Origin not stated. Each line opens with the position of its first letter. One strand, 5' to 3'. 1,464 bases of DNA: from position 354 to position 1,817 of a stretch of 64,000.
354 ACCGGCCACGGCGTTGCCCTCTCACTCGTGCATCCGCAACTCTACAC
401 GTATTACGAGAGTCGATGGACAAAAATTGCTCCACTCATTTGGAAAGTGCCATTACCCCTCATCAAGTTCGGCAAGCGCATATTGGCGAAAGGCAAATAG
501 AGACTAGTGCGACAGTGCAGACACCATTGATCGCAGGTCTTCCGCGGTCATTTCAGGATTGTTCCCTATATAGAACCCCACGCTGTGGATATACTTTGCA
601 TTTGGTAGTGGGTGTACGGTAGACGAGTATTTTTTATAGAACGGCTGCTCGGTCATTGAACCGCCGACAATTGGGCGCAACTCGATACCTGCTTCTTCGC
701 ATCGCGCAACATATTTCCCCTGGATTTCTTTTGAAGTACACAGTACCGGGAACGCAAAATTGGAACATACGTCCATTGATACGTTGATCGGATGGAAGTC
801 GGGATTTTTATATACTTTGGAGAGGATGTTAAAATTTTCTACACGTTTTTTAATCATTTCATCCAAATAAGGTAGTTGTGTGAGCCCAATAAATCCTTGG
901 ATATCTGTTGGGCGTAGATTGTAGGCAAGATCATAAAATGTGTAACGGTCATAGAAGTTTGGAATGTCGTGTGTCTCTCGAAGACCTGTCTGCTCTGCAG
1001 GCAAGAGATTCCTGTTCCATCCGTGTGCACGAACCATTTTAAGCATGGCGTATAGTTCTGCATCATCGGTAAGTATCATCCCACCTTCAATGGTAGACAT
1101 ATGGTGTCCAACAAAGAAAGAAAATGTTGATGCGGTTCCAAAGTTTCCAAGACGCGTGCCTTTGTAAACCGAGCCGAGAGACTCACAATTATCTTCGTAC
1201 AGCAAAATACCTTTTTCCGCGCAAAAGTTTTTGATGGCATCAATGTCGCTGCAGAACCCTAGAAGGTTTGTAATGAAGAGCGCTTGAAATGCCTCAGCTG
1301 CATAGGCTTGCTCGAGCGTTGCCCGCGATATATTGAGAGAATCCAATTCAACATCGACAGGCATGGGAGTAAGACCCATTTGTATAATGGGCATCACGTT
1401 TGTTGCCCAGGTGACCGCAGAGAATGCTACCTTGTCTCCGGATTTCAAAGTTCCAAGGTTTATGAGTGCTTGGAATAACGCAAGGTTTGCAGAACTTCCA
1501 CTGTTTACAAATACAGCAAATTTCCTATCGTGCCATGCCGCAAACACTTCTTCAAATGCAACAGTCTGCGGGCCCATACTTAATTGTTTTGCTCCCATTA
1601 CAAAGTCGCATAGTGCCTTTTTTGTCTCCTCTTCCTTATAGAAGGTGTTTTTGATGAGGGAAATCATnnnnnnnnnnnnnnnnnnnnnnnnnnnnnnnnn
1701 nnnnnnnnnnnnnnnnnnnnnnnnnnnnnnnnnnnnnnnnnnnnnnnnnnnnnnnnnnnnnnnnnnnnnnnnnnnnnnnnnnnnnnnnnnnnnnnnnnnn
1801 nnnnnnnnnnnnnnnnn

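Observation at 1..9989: Wzx/Wzy-type glycan locus with Gmd + Fcl/ColC + His-for-Lys 3-dehydrase: candidate GDP-colitose (3,6-dideoxyhexose) as well as GDP-fucose synthesis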

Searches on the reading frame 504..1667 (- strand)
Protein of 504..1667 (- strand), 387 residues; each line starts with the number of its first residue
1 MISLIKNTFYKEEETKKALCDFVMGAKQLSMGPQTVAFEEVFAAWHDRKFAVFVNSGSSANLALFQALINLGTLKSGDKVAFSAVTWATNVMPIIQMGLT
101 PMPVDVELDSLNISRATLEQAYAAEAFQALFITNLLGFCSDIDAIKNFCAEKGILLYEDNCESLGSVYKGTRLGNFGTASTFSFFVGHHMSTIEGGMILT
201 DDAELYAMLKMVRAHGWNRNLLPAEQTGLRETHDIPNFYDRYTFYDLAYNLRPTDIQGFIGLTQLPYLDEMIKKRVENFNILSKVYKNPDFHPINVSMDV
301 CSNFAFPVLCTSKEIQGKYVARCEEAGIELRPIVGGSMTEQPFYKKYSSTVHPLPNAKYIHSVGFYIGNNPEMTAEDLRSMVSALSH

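Call 3: search_protein_families(library=pfam, proteins=[window:504-1667:-], max_evalue=0.01)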
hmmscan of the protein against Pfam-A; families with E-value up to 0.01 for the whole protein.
window:504-1667:- (387 aa): 3 families
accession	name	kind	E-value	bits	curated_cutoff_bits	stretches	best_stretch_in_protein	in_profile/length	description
PF01041.23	DegT_DnrJ_EryC1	-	2.9e-67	227.8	19.8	1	13-385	4-359/360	DegT/DnrJ/EryC1/StrS aminotransferase family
PF01053.26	Cys_Met_Meta_PP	-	6.8e-05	22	27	1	31-214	50-228/381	Cys/Met metabolism PLP-dependent enzyme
PF01212.27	Beta_elim_lyase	-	0.0023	17.7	27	1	18-133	17-135/288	Beta-eliminating lyase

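Call 4: search_protein_families(library=ncbifam, proteins=[window:504-1667:-], max_evalue=0.01)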
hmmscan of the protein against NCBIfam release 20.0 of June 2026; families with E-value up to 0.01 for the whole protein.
window:504-1667:- (387 aa): 11 families
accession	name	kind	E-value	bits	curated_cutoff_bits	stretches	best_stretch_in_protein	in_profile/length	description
NF011936.0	PRK15407.1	equivalog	1.6e-66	224.8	423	1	28-385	60-432/440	lipopolysaccharide biosynthesis protein RfbH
TIGR03588.1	PseC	equivalog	1.1e-45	156.2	423.5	1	21-386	18-377/380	UDP-4-amino-4,6-dideoxy-N-acetyl-beta-L-altrosamine transaminase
TIGR04181.1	NHT_00031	hypoth_equivalog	2.2e-36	125.5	420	1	17-350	14-341/359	LegC family aminotransferase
NF008658.2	PRK11658.1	equivalog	1.5e-30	106.1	631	1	23-297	23-282/379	UDP-4-amino-4-deoxy-L-arabinose aminotransferase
NF008687.0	PRK11706.1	equivalog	6.2e-22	77.9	375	1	44-284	42-265/375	dTDP-4-amino-4,6-dideoxygalactose transaminase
TIGR02379.1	ECA_wecE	subfamily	5.3e-17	61.6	434.85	1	60-285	57-267/376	dTDP-4-amino-4,6-dideoxy-D-glucose transaminase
TIGR04427.1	PLP_DesI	equivalog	1.1e-16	60.9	650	1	31-219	50-231/390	dTDP-4-dehydro-6-deoxyglucose aminotransferase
NF005871.0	PRK07811.1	equivalog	0.00061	18.5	513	1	31-212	59-234/389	cystathionine gamma-synthase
TIGR01326.1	OAH_OAS_sulfhy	subfamily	0.0015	17.3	495.1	1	31-198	55-217/418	O-acetylhomoserine aminocarboxypropyltransferase/cysteine synthase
NF006003.0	PRK08133.1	equivalog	0.0019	17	522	1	33-214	66-242/396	O-succinylhomoserine sulfhydrylase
TIGR01325.1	O_suc_HS_sulf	equivalog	0.0062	15.2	510.05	1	32-216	53-231/380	O-succinylhomoserine sulfhydrylase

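Call 5: search_solved_structures(query=window:504-1667:-, max_evalue=1e-10, show_alignments=3)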
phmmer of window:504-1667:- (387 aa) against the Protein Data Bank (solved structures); distinct sequences matched with E-value up to 1e-10: 50.
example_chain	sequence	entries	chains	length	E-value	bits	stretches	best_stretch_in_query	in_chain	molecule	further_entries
2gms_A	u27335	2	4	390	1.6e-62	214.8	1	21-371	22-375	Putative pyridoxamine 5-phosphate-dependent dehydrase, Wbdk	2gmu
3b8x_A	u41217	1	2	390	1.5e-61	211.6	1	21-371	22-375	Pyridoxamine 5-phosphate-dependent dehydrase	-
2r0t_A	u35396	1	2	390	2.8e-61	210.7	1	21-371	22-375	Pyridoxamine 5-phosphate-dependent dehydrase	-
3gr9_A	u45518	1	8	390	2.8e-61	210.7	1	21-371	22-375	ColD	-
3bcx_A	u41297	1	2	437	1.5e-44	155.7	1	31-384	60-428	CDP-6-deoxy-L-threo-D-glycero-4-hexulose-3-dehydrase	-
3bb8_A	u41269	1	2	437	2.7e-43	151.5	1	31-384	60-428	CDP-4-keto-6-deoxy-D-glucose-3-dehydrase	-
9wvy_A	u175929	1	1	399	2.3e-38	135.3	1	12-372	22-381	Putative NDP-4-keto-6-deoxyglucose-3-dehydratase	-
2fn6_A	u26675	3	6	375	1.2e-28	103.3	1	12-316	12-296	AMINOTRANSFERASE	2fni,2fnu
3bn1_A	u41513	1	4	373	5.5e-27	97.9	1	30-220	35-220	Perosamine synthetase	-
3dr7_A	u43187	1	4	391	6.6e-27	97.6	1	30-275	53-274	Putative perosamine synthetase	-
3dr4_A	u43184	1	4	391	9.1e-27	97.2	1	30-275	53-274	Putative perosamine synthetase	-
7b0m_AAA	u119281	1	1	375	1e-25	93.7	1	30-300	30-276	Sugar aminotransferase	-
8sng_A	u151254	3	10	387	6.9e-24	87.7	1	23-295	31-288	UDP-4-amino-4-deoxy-L-arabinose--oxoglutarate aminotransferase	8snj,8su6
2oga_A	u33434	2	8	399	3e-22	82.3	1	14-219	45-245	Transaminase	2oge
1mdo_A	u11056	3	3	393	4.1e-21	78.6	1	22-271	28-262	ArnB aminotransferase | UDP-4-amino-4-deoxy-L-arabinose--oxoglutarate aminotransferase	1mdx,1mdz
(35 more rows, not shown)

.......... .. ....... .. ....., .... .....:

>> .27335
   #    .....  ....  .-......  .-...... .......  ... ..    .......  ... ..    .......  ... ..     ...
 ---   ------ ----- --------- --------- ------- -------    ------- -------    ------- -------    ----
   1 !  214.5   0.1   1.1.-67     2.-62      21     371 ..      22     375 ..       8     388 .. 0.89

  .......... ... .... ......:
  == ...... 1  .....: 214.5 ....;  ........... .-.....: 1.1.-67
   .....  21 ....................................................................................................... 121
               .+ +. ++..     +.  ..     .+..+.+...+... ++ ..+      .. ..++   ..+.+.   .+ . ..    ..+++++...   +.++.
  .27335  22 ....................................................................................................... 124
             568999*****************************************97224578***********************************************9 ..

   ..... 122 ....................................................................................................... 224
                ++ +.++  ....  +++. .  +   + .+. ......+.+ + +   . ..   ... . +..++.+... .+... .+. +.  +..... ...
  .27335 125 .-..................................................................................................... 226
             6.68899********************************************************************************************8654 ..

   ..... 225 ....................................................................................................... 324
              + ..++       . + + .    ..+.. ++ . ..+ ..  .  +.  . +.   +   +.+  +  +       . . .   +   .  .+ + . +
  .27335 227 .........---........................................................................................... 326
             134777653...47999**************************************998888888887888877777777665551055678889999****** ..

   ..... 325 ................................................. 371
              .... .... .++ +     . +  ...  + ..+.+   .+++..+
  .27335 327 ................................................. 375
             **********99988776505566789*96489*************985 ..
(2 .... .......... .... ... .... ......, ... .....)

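Call 7: find_encoding_contigs(protein=window:504-1667:-, flank=10000, max_places=6)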
Protein window:504-1667:- (387 aa): 2 contigs read that carry it; 1 place shown.
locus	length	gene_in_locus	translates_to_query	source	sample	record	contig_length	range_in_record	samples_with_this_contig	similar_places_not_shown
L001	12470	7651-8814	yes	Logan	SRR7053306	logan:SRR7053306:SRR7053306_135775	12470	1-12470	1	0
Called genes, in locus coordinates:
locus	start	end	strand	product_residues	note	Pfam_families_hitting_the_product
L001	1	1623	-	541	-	?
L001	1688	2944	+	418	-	PF13440:Polysacc_synt_3 (weak)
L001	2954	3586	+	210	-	PF16262:DUF4916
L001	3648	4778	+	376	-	PF01370:Epimerase, PF04321:RmlD_sub_bind, PF16363:GDP_Man_Dehyd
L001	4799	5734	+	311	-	PF01073:3Beta_HSD (faint), PF01370:Epimerase, PF02719:Polysacc_synt_2 (faint), PF05368:NmrA (faint), PF16363:GDP_Man_Dehyd, PF13460:NAD_binding_10 (faint)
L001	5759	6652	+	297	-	PF01531:Glyco_transf_11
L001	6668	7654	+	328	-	PF03385:STELLO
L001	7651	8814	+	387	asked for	PF01041:DegT_DnrJ_EryC1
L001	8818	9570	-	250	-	PF13489:Methyltransf_23, PF08241:Methyltransf_11 (weak), PF13649:Methyltransf_25 (weak)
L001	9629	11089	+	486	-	PF03062:MBOAT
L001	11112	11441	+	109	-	PF01648:ACPS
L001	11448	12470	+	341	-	?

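Call 10: find_homologous_proteins(query=window:504-1667:-, max_evalue=1e-20)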
Query window:504-1667:- (387 aa): 7287 proteins with E <= 1e-20 among 8000 candidates; the best 120 are listed.
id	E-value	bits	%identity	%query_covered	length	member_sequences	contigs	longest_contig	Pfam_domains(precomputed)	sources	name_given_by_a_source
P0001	3.8e-262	887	100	100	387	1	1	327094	PF01041.24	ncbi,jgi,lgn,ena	ncbi:MAG: DegT/DnrJ/EryC1/StrS family aminotransferase [Candidatus Adlerbacteria bacterium]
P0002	5.6e-217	738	82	100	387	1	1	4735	PF01053.27,PF01041.24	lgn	-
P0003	4.2e-204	696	78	100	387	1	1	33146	PF01041.24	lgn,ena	-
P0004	1.6e-183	628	70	100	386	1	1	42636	PF01053.27,PF01041.24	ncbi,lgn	ncbi:MAG: DegT/DnrJ/EryC1/StrS family aminotransferase [Patescibacteria group bacterium]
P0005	7.8e-183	626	69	100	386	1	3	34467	PF01053.27,PF01041.24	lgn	-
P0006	1.5e-181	621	69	100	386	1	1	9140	PF01053.27,PF01041.24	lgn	-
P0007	8.3e-159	547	61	100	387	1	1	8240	PF00266.26,PF01053.27,PF01041.24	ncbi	-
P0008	6.9e-155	534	62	98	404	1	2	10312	PF01053.27,PF01041.24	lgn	-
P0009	7.6e-154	530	60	99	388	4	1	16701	PF01053.27,PF01041.24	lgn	-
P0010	6.1e-153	527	59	100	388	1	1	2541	PF00266.26,PF01041.24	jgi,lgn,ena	-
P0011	1.3e-152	526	59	99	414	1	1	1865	PF01041.24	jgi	-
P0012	9.6e-152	523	60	99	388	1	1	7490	PF01041.24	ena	-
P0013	5.4e-151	521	59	99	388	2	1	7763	PF01041.24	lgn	-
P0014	7.1e-151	520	58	99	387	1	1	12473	PF01053.27,PF01041.24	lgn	-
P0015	4.0e-150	518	58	100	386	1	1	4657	PF01041.24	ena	-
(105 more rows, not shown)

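Call 12: search_solved_structures(query=window:504-1667:-, max_evalue=1e-30, show_alignments=5)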
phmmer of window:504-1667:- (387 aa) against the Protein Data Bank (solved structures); distinct sequences matched with E-value up to 1e-30: 7.
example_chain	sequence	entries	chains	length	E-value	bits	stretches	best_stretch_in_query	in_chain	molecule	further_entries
2gms_A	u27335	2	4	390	1.6e-62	214.8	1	21-371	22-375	Putative pyridoxamine 5-phosphate-dependent dehydrase, Wbdk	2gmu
3b8x_A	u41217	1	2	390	1.5e-61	211.6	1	21-371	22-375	Pyridoxamine 5-phosphate-dependent dehydrase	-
2r0t_A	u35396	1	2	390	2.8e-61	210.7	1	21-371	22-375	Pyridoxamine 5-phosphate-dependent dehydrase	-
3gr9_A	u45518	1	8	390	2.8e-61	210.7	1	21-371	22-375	ColD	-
3bcx_A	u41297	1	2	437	1.5e-44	155.7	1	31-384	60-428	CDP-6-deoxy-L-threo-D-glycero-4-hexulose-3-dehydrase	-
3bb8_A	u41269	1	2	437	2.7e-43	151.5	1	31-384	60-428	CDP-4-keto-6-deoxy-D-glucose-3-dehydrase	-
9wvy_A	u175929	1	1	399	2.3e-38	135.3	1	12-372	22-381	Putative NDP-4-keto-6-deoxyglucose-3-dehydratase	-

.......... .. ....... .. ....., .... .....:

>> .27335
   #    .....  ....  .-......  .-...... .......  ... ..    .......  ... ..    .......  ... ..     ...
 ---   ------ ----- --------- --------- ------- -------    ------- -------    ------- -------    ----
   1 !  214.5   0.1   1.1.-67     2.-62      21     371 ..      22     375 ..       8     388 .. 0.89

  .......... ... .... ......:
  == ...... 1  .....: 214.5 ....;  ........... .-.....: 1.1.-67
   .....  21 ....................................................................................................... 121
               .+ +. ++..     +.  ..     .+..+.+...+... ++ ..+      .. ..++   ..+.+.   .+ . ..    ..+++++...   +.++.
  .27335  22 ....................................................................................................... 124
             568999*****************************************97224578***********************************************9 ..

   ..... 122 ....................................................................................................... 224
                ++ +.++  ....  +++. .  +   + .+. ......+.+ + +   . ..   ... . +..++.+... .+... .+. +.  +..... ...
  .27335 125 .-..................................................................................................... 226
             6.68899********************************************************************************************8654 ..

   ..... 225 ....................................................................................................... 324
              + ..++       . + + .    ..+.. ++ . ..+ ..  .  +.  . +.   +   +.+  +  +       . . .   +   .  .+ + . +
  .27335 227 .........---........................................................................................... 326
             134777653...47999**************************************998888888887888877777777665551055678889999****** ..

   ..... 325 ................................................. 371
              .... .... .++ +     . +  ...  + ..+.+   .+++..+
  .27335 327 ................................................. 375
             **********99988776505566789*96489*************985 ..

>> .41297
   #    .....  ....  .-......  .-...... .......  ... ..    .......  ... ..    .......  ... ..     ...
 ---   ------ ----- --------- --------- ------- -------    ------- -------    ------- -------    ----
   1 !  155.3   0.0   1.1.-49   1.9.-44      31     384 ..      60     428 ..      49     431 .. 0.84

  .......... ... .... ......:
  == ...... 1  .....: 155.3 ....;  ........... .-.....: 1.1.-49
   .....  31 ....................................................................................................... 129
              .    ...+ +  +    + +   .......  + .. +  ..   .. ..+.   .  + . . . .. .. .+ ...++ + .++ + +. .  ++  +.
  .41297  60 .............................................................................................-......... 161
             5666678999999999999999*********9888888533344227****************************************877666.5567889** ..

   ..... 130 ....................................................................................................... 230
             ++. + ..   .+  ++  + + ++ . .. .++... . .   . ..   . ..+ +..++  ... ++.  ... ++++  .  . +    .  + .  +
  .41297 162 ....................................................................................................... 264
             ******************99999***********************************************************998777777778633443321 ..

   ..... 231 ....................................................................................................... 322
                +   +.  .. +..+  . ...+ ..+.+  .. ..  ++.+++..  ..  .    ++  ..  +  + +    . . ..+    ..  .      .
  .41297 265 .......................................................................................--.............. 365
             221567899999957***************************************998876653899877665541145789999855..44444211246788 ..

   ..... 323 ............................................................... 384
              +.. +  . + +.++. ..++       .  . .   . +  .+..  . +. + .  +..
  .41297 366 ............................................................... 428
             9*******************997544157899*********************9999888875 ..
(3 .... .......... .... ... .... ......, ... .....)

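Call 16: find_related_loci(query=A1, collection=genome_contigs, flank=10000)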
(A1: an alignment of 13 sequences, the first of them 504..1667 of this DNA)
Query A1 (387 aa) in genome_contigs; peptide patterns used: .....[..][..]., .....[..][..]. (x = any residue, [..] = any of these).
599 stretches matched a pattern (row limit reached: there are more); 586 encode a relative of the query (tblastn E <= 1e-3); the best 80 are kept; 80 distinct loci.
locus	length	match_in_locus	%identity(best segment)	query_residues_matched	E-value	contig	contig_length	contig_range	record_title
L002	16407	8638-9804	58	1-387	2e-154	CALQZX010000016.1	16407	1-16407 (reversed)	MAG: Parcubacteria group bacterium isolate MiH-14oct19-109 genome assembly, contig: MiH-14oct19-C7158, whole genome shot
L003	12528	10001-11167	56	1-386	2e-149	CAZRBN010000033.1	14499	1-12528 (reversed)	MAG TPA_asm: uncultured Gammaproteobacteria bacterium isolate SRP272529_co1_183 genome assembly, contig: NODE_7276_lengt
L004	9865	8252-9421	57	1-386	3e-148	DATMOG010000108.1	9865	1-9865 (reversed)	MAG TPA_asm: Candidatus Sulfotelmatobacter sp. isolate SMAG_U12870 k141_1216020, whole genome shotgun sequence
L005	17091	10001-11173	56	1-386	4e-148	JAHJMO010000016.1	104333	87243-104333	MAG: Patescibacteria group bacterium isolate Old_saline.mb.45 Old_saline.mb.45_k141_431564, whole genome shotgun sequenc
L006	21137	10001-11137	57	1-378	9e-148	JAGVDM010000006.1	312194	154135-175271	MAG: Candidatus Peribacterales bacterium isolate WC_2 c_000000006108, whole genome shotgun sequence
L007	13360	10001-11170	55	1-386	1e-147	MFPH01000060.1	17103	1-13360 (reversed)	MAG: Candidatus Levybacteria bacterium RIFCSPLOWO2_12_FULL_37_14 rifcsplowo2_12_scaffold_6979, whole genome shotgun sequ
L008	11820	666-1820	58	1-381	2e-147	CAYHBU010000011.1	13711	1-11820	MAG TPA_asm: uncultured Candidatus Saccharibacteria bacterium isolate ERP119705_co10_107 genome assembly, contig: NODE_3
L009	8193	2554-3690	56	1-378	2e-147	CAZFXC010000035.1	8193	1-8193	MAG TPA_asm: uncultured Candidatus Saccharibacteria bacterium isolate SRP342105_co2_51 genome assembly, contig: NODE_960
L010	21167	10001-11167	55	1-386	2e-146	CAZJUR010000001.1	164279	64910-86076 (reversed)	MAG TPA_asm: uncultured Candidatus Saccharibacteria bacterium isolate SRP257259_co1_114 genome assembly, contig: NODE_68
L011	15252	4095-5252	57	1-381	2e-146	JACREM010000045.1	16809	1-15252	MAG: Candidatus Gottesmanbacteria bacterium isolate NC_groundwater_1699_Pr3_B-0.1um_43_117 SR-2_scaffold_141_1536981, wh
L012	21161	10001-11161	54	1-386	3e-146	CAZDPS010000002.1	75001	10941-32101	MAG TPA_asm: uncultured Candidatus Saccharibacteria bacterium isolate SRP300315_co1_23 genome assembly, contig: NODE_178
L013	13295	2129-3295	56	1-386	2e-145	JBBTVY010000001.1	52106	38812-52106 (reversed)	MAG: Patescibacteria group bacterium isolate H43-bin079_1 H43_bin079_1_000000000001, whole genome shotgun sequence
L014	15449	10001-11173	55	1-387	3e-145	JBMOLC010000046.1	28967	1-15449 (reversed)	MAG: Patescibacteria group bacterium isolate Betzabe_MAG014 MAG014_46, whole genome shotgun sequence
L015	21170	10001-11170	54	1-386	4e-144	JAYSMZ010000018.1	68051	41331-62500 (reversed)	MAG: bacterium isolate GFS_10842 GFS_10842_17, whole genome shotgun sequence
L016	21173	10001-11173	55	1-386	7e-144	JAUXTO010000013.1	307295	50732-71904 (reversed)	MAG: Candidatus Gottesmanbacteria bacterium isolate C13_maxbin.100 C13_k141_57608, whole genome shotgun sequence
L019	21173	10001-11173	54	1-386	5e-143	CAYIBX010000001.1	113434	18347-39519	MAG TPA_asm: uncultured Gammaproteobacteria bacterium isolate ERP119705_co18_370 genome assembly, contig: NODE_77_length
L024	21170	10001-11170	53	1-387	9e-142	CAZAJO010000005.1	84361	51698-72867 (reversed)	MAG TPA_asm: uncultured Gammaproteobacteria bacterium isolate SRP342105_co1_429 genome assembly, contig: NODE_347_length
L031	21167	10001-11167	54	1-386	2e-139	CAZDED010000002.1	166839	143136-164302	MAG TPA_asm: uncultured Gammaproteobacteria bacterium isolate SRP278252_co2_138 genome assembly, contig: NODE_100_length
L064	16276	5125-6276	53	1-385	4e-131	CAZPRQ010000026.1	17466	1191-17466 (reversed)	MAG TPA_asm: uncultured Candidatus Saccharibacteria bacterium isolate SRP286056_co1_790 genome assembly, contig: NODE_39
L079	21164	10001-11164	48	1-385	4e-129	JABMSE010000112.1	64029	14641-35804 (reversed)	MAG: Candidatus Saganbacteria bacterium isolate bin.592 k141_5143510, whole genome shotgun sequence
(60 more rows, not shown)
